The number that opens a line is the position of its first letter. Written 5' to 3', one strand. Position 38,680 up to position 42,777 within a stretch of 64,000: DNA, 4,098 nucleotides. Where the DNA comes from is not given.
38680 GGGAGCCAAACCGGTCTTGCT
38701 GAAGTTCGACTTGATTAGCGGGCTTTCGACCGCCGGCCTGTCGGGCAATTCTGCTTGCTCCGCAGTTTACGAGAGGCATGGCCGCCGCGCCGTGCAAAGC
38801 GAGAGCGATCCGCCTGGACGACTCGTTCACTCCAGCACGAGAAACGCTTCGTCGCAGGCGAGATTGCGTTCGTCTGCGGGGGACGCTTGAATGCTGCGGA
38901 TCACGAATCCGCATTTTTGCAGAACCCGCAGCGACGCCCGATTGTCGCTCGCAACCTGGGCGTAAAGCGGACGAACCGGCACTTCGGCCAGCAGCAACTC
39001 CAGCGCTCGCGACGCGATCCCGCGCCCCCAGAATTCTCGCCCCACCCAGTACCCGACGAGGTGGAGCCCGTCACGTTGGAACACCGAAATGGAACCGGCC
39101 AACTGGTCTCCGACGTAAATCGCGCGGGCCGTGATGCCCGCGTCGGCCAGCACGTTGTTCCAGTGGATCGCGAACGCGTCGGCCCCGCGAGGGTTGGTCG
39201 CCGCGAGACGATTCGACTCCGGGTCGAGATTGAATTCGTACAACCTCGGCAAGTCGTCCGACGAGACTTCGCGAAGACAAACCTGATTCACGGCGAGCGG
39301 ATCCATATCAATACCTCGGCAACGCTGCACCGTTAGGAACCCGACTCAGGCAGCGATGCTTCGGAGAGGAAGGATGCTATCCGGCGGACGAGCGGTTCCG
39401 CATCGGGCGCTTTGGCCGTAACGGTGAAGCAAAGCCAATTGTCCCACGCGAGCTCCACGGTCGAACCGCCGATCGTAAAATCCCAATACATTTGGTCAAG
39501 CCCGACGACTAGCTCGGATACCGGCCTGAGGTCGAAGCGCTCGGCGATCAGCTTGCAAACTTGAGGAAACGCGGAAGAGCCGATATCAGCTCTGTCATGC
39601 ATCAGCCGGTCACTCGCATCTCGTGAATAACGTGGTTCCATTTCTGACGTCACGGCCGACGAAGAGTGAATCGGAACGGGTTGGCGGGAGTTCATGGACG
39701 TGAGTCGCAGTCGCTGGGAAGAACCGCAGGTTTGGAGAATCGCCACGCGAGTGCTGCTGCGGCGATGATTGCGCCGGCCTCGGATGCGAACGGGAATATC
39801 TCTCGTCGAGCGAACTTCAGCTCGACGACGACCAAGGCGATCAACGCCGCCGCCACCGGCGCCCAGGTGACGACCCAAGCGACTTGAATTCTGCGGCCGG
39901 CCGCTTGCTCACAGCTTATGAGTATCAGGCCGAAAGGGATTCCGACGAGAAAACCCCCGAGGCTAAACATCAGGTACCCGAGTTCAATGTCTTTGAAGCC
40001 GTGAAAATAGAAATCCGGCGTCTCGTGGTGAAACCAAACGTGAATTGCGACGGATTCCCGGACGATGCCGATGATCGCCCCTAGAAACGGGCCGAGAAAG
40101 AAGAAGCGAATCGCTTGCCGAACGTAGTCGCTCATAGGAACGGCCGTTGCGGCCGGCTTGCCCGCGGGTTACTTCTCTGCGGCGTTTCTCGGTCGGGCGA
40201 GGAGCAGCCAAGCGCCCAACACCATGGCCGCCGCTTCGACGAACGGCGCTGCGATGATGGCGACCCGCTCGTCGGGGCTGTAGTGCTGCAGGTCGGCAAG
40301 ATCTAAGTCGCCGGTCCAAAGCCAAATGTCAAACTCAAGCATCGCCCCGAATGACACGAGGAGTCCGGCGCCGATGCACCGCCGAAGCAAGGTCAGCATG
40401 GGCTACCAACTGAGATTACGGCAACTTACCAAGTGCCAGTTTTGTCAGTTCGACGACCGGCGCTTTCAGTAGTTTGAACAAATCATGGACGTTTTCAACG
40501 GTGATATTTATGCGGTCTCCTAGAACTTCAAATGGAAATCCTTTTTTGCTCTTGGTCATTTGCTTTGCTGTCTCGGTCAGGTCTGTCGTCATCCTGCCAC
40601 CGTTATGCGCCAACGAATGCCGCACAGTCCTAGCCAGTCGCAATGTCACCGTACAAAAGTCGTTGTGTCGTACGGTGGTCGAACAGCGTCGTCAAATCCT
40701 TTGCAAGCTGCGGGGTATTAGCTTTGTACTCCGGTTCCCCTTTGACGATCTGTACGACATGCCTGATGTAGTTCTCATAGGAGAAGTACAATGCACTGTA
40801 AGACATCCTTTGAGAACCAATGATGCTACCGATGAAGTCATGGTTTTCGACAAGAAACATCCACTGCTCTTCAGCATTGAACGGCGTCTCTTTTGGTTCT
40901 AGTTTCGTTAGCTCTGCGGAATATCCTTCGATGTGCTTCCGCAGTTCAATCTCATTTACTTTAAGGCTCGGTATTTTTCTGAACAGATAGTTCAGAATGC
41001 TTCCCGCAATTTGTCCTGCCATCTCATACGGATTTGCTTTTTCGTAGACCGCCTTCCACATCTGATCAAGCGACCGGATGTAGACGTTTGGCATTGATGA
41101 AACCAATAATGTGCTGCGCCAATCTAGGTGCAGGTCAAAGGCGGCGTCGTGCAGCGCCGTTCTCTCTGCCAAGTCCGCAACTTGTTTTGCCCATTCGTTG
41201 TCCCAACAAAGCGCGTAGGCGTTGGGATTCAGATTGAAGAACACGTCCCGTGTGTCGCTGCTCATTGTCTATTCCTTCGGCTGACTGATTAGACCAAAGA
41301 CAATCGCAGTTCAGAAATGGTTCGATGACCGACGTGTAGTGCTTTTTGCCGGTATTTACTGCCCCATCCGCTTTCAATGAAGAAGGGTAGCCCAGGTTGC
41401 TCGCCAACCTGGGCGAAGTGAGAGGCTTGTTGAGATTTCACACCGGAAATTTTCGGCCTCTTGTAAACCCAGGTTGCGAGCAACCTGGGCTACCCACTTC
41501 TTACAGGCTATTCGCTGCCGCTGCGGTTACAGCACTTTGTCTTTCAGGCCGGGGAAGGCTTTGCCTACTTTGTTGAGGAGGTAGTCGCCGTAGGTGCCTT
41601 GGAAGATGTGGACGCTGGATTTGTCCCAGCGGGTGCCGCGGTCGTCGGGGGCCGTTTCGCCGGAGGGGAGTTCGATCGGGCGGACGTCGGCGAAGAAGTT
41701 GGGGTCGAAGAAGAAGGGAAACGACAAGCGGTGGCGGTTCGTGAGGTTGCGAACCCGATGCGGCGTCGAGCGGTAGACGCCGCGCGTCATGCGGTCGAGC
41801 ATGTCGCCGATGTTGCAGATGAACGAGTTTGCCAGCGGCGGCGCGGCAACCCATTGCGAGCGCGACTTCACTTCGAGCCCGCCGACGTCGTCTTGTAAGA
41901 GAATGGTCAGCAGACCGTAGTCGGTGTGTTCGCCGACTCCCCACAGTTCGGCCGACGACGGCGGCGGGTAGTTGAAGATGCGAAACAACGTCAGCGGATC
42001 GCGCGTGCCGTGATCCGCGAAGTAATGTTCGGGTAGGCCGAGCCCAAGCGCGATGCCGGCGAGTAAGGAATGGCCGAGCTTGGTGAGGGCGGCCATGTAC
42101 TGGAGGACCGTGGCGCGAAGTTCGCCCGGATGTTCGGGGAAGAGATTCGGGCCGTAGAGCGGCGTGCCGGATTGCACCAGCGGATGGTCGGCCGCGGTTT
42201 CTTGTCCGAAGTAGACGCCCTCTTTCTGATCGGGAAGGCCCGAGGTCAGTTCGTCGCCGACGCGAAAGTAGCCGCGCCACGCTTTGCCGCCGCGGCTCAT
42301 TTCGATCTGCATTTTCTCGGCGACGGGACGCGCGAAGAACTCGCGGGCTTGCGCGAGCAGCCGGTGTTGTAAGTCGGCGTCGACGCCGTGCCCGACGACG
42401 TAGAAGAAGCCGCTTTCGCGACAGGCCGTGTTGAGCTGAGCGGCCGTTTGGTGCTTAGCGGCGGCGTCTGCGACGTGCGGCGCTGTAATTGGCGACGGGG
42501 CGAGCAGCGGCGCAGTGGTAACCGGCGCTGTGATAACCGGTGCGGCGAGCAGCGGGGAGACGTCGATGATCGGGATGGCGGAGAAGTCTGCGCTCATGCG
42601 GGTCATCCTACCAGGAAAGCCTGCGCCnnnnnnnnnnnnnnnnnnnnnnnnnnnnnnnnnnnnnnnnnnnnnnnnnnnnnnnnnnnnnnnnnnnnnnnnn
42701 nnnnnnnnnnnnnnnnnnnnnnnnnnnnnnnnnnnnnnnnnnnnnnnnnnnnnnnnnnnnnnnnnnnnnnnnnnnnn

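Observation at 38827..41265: Tight five-gene cluster led by a low-GC HEPN-like protein, then two small membrane proteins, a 120-aa protein and a GNAT: candidate defence/abortive-infection module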

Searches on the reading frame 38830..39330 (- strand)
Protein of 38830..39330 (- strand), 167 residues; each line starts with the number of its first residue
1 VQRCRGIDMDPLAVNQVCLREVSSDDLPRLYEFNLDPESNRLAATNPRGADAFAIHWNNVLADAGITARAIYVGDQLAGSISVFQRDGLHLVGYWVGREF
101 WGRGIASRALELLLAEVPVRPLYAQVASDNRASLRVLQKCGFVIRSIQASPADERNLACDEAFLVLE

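Call 5: search_protein_families(library=pfam, max_evalue=1, proteins=[window:38830-39330:-])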
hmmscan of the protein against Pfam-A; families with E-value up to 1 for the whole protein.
seq(167 aa): 5 families
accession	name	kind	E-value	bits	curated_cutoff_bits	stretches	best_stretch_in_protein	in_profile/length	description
PF13302.13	Acetyltransf_3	-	2.6e-19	70.7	25.4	1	17-143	2-138/138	Acetyltransferase (GNAT) domain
PF00583.31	Acetyltransf_1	-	1.6e-11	44.9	20.7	1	60-142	28-116/116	Acetyltransferase (GNAT) family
PF13673.13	Acetyltransf_10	-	0.0021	18.5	23.6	1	68-143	33-108/128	Acetyltransferase (GNAT) domain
PF13508.13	Acetyltransf_7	-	0.0075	17.1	27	1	72-143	6-83/84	Acetyltransferase (GNAT) domain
PF12746.13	GNAT_acetyltran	-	0.15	12.1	26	1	70-143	162-235/243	GNAT acetyltransferase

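Call 6: search_protein_families(library=padloc, max_evalue=1, proteins=[window:38830-39330:-])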
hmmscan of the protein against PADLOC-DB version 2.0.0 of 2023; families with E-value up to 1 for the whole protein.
seq(167 aa): 0 families

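Call 7: search_protein_families(library=ncbifam, max_evalue=1, proteins=[window:38830-39330:-])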
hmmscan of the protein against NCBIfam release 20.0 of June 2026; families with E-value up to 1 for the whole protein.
seq(167 aa): 2 families
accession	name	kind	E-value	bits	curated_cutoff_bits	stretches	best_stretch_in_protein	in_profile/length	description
NF007539.0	PRK10151.1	equivalog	0.0008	19.1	184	1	71-145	72-153/179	50S ribosomal protein L7/L12-serine acetyltransferase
NF040503.1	resist_ArsN1a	equivalog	0.15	11.8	170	1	94-142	82-133/159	arsinothricin resistance N-acetyltransferase ArsN1 family A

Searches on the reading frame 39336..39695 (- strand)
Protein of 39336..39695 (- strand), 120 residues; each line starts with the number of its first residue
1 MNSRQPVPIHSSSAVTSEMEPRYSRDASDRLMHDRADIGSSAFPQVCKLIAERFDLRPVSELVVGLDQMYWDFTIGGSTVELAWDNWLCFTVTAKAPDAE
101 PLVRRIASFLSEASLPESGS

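Call 5: search_protein_families(library=pfam, max_evalue=1, proteins=[window:39336-39695:-])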
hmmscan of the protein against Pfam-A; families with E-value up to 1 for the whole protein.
seq(120 aa): 1 family
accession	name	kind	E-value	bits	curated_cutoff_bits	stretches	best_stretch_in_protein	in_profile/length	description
PF12305.13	DUF3630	-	0.15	12.6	25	1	28-85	10-66/94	Protein of unknown function (DUF3630)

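Call 6: search_protein_families(library=padloc, max_evalue=1, proteins=[window:39336-39695:-])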
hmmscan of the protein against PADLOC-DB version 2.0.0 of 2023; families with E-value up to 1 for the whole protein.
seq(120 aa): 0 families

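Call 7: search_protein_families(library=ncbifam, max_evalue=1, proteins=[window:39336-39695:-])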
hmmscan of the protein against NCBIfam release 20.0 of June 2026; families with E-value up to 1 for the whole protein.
seq(120 aa): 0 families

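Call 10: search_protein_families(library=phrogs, max_evalue=1, proteins=[window:39336-39695:-])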
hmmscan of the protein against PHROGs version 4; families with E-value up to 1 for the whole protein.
seq(120 aa): 0 families

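Call 36: find_homologous_proteins(query=window:39336-39695:-, max_evalue=0.01)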
Query seq(120 aa) (120 aa): 14 proteins with E <= 0.01 among 22 candidates.
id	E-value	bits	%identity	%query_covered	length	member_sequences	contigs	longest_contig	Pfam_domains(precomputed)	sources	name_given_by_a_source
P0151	1.9e-52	194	100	74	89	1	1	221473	-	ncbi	ncbi:MAG: hypothetical protein QM775_29090 [Pirellulales bacterium]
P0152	3.0e-41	158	67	85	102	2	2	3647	-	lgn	-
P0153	1.5e-40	156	72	78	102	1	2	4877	-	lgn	-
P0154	1.8e-40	156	70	83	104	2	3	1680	-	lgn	-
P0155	9.8e-39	150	66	82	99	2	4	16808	-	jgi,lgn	jgi:hypothetical protein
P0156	1.6e-37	146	68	83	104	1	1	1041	-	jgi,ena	-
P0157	1.6e-37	146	69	83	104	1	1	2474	-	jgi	jgi:hypothetical protein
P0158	8.7e-36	141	67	83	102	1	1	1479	-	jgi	jgi:hypothetical protein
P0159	7.1e-35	138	64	83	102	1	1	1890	-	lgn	-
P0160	6.7e-33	131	62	85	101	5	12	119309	-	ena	-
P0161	1.4e-32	130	60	85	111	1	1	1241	-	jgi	jgi:hypothetical protein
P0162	3.8e-31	126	61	81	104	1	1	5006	-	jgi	-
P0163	2.0e-30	123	59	80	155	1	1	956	-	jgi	jgi:hypothetical protein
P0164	6.3e-20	89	51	75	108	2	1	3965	-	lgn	-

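Call 37: find_encoding_contigs(protein=P0160, flank=5000, max_places=4)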
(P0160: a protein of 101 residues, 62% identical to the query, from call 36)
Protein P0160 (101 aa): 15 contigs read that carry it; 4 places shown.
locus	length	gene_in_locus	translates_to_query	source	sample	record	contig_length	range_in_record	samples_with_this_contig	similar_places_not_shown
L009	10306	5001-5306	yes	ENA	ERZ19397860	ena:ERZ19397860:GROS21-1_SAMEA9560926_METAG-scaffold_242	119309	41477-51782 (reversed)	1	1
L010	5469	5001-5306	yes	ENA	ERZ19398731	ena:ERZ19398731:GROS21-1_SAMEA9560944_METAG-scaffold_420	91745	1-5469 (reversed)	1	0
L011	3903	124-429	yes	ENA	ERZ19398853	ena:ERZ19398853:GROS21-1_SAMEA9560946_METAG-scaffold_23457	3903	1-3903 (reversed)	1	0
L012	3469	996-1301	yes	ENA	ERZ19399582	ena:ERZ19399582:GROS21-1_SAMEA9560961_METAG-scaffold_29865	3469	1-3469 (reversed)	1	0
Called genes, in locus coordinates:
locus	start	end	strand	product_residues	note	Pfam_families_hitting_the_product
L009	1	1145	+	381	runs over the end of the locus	-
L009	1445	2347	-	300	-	PF06283:ThuA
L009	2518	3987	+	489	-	PF00515:TPR_1 (faint), PF13181:TPR_8 (faint), PF13424:TPR_12 (faint), PF13428:TPR_14 (faint), PF07719:TPR_2 (faint), PF13174:TPR_6 (faint), PF13176:TPR_7 (faint), PF13432:TPR_16 (weak), +2 more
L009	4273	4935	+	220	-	PF13541:ChlI, PF01078:Mg_chelatase (weak)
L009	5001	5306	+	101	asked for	-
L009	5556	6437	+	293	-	-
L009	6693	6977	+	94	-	-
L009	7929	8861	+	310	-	-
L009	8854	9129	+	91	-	-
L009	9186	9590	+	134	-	-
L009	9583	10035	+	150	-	-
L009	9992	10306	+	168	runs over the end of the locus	-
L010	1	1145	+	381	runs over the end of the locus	-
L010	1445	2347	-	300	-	PF06283:ThuA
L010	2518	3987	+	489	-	PF00515:TPR_1 (faint), PF13181:TPR_8 (faint), PF13424:TPR_12 (faint), PF13428:TPR_14 (faint), PF07719:TPR_2 (faint), PF13174:TPR_6 (faint), PF13176:TPR_7 (faint), PF13432:TPR_16 (weak), +2 more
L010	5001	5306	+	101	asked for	-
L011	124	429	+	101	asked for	-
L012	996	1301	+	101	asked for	-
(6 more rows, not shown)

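Call 38: find_encoding_contigs(protein=P0155, flank=5000, max_places=3)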
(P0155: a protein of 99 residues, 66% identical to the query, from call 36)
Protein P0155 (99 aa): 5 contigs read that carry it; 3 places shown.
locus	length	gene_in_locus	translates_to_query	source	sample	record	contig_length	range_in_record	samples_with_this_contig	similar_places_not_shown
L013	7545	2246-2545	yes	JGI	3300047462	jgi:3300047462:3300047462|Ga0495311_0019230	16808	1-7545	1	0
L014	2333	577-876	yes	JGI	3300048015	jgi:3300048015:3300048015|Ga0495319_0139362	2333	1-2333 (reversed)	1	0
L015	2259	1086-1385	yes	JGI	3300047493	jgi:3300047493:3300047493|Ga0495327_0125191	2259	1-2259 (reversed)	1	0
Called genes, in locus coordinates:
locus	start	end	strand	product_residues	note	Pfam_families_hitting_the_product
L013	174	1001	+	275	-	PF03781:FGE-sulfatase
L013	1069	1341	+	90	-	-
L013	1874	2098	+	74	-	PF16702:DUF5063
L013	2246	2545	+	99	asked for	-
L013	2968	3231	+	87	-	PF13358:DDE_3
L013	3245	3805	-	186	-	PF01966:HD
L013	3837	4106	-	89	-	-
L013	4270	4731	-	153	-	-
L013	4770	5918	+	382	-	PF00437:T2SSE, PF13191:AAA_16 (faint)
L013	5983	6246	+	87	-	PF14716:HHH_8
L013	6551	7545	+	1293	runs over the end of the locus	PF00069:Pkinase, PF07714:PK_Tyr_Ser-Thr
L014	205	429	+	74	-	PF16702:DUF5063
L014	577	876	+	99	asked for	-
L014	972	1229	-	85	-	-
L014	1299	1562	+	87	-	PF13358:DDE_3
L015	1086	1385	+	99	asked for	-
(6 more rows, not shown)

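Call 52: find_encoding_contigs(protein=P0162, flank=5000, max_places=3)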
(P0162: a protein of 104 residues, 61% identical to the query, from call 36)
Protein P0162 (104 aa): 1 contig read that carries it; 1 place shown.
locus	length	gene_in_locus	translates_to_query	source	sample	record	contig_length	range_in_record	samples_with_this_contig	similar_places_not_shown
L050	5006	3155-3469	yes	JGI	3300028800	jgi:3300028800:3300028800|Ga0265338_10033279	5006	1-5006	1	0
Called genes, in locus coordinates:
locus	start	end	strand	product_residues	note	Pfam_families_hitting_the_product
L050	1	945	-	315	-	?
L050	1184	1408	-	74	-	-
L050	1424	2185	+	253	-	PF00702:Hydrolase, PF13419:HAD_2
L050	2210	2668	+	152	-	-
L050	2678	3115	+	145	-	-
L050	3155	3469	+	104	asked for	-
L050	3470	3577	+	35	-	-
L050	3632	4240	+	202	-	PF09346:SMI1_KNR4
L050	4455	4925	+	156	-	-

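Call 53: find_encoding_contigs(protein=P0153, flank=5000, max_places=3)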
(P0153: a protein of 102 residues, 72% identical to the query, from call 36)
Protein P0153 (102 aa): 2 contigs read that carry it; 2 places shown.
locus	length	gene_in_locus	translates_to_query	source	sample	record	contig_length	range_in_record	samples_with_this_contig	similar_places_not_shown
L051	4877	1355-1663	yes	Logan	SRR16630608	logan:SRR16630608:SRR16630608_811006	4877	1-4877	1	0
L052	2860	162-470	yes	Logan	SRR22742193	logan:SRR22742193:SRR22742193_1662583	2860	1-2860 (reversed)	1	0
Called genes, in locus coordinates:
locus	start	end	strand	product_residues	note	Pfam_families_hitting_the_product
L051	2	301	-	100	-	?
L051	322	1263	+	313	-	PF00892:EamA, PF00893:Multi_Drug_Res (faint), PF00892:EamA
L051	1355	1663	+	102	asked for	-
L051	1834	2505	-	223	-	PF00753:Lactamase_B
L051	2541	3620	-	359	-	PF08100:Dimerisation, PF00891:Methyltransf_2, PF08242:Methyltransf_12 (weak), PF13649:Methyltransf_25 (weak)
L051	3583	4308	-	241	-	PF09844:DUF2071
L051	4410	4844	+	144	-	-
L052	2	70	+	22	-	?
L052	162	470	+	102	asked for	-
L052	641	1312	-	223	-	PF00753:Lactamase_B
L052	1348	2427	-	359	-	PF08100:Dimerisation, PF00891:Methyltransf_2, PF08242:Methyltransf_12 (weak), PF13649:Methyltransf_25 (weak)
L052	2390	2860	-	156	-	?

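Call 55: predict_structure(alignment_id=A3)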
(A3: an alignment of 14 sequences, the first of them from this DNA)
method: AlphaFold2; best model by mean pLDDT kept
length: 120 residues; sequences in the alignment: 14
mean_pLDDT: 86.5   pTM: 0.75
mean pLDDT of the five models: 86.5, 86.3, 85.0, 84.2, 84.0
residues with pLDDT >= 90: 88; 70-90: 9; 50-70: 15; < 50: 8
segments of 3 or more residues with pLDDT < 50: 10-13
pLDDT, mean of each block of 10 residues (from residue 1): 55 56 95 94 95 97 95 97 93 98 97 67
secondary structure, 60 per line:
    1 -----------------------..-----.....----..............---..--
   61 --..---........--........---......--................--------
elements in order: E31-35 H40-53 E68-75 E78-85 E89-94 H97-112

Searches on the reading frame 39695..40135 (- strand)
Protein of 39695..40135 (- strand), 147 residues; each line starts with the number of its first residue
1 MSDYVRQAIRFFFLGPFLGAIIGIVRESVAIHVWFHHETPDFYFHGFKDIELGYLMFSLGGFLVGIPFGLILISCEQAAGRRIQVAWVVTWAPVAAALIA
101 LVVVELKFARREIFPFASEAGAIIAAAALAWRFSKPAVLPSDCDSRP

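Call 5: search_protein_families(library=pfam, max_evalue=1, proteins=[window:39695-40135:-])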
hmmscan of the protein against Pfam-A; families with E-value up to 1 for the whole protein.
seq(147 aa): 4 families
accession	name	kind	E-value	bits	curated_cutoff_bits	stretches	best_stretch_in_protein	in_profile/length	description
PF22571.1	LiaI-LiaF-TM_PspC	-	0.0028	17.8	27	1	16-109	45-139/142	PspC transmembrane region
PF07613.16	DUF1576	-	0.14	12.1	25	1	10-49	126-165/178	Protein of unknown function (DUF1576)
PF03547.23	Mem_trans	-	0.17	10.9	25.7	0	13-64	206-253/343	Membrane transport protein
PF17534.7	DUF5453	-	0.86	10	25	1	7-73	38-102/186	Family of unknown function (DUF5453)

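Call 6: search_protein_families(library=padloc, max_evalue=1, proteins=[window:39695-40135:-])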
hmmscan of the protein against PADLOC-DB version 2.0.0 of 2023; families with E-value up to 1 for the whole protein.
seq(147 aa): 0 families

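Call 7: search_protein_families(library=ncbifam, max_evalue=1, proteins=[window:39695-40135:-])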
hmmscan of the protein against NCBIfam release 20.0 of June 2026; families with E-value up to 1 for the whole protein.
seq(147 aa): 0 families

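Call 10: search_protein_families(library=phrogs, max_evalue=1, proteins=[window:39695-40135:-])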
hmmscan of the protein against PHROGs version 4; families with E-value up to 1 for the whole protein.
seq(147 aa): 0 families

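Call 41: find_homologous_proteins(query=window:39695-40135:-, max_evalue=0.01)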
Query seq(147 aa) (147 aa): 1 proteins with E <= 0.01 among 797 candidates.
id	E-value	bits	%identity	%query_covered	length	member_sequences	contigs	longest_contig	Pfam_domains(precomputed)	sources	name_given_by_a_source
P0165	3.7e-91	321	100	100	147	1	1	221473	-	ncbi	ncbi:MAG: hypothetical protein QM775_29095 [Pirellulales bacterium]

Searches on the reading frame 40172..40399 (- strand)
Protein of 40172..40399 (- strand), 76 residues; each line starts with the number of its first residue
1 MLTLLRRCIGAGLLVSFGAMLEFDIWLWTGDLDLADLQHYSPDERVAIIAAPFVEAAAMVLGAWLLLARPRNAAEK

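Call 5: search_protein_families(library=pfam, max_evalue=1, proteins=[window:40172-40399:-])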
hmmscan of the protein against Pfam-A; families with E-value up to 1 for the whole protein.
seq(76 aa): 0 families

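Call 6: search_protein_families(library=padloc, max_evalue=1, proteins=[window:40172-40399:-])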
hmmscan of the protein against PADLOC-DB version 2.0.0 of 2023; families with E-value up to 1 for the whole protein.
seq(76 aa): 0 families

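Call 7: search_protein_families(library=ncbifam, max_evalue=1, proteins=[window:40172-40399:-])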
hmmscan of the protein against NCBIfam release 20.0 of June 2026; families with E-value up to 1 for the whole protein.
seq(76 aa): 0 families

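Call 10: search_protein_families(library=phrogs, max_evalue=1, proteins=[window:40172-40399:-])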
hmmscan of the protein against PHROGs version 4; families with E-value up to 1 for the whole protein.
seq(76 aa): 1 family
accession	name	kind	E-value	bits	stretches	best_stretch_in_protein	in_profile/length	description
phrog_34010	-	unknown function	0.44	11.4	1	34-47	3-16/59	-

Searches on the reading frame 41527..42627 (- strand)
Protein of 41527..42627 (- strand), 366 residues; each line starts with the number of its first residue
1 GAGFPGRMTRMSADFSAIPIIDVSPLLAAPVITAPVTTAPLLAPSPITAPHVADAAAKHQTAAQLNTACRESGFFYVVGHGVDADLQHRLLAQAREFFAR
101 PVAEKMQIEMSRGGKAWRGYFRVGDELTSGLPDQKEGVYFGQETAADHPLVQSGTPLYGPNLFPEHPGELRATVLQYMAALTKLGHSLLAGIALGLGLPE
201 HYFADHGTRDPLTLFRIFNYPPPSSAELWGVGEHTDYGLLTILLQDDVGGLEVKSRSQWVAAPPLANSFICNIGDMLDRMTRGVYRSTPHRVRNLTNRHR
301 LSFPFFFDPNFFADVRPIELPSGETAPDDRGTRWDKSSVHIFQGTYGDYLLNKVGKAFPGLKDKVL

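Call 60: search_protein_families(library=pfam, max_evalue=0.001, proteins=[window:41527-42627:-])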
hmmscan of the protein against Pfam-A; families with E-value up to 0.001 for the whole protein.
window:41527-42627:- (366 aa): 2 families
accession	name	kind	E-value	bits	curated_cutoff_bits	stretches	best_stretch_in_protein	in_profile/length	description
PF14226.12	DIOX_N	-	1.6e-30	106.6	27.3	1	54-165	10-116/117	non-haem dioxygenase in morphine synthesis N-terminal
PF03171.26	2OG-FeII_Oxy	-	1e-24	87.2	23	1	217-309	7-101/101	2OG-Fe(II) oxygenase superfamily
